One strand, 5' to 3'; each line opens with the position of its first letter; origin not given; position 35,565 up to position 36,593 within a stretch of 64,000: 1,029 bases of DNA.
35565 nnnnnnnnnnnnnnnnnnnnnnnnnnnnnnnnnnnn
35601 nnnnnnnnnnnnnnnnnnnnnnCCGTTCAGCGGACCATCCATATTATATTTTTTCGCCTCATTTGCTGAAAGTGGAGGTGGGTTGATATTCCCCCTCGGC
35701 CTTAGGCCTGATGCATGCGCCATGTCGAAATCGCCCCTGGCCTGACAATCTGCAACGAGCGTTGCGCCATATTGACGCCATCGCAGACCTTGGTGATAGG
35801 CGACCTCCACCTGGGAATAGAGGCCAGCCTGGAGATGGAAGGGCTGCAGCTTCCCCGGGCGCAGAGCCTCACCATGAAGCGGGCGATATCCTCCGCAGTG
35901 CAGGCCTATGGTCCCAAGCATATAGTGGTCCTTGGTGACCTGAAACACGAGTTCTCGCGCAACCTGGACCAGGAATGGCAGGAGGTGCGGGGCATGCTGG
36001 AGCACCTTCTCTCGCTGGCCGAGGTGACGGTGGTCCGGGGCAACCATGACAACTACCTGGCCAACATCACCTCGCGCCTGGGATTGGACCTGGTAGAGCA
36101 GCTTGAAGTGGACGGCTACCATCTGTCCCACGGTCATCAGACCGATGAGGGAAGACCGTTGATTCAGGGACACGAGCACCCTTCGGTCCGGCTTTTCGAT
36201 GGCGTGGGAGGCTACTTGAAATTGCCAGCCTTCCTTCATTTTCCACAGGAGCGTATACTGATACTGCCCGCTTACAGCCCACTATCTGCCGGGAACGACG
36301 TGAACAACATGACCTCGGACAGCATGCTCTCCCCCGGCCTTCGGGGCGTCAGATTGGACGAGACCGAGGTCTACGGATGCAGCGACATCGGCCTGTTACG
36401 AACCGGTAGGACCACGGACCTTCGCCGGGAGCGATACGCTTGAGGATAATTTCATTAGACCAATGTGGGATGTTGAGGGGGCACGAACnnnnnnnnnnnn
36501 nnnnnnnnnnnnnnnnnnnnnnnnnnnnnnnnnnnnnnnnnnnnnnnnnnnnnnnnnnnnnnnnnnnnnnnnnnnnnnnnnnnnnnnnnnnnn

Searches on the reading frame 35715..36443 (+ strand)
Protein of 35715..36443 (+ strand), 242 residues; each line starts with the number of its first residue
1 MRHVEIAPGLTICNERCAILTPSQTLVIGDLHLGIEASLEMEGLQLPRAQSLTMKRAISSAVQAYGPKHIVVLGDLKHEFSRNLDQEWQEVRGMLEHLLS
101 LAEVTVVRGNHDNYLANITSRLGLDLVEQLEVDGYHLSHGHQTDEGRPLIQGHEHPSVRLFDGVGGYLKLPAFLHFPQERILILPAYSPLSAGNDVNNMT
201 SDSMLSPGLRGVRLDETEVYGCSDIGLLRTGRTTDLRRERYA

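Call 10: search_protein_families(library=pfam, proteins=[window:35715-36443:+])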
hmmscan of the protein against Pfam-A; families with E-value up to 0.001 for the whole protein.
window:35715-36443:+ (242 aa): 2 families
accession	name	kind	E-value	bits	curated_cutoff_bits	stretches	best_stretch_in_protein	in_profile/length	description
PF00149.33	Metallophos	-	3.7e-08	34.5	21.5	1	25-141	3-116/191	Calcineurin-like phosphoesterase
PF12850.12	Metallophos_2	-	1.5e-05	25.5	27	1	26-144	4-93/154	Calcineurin-like phosphoesterase superfamily domain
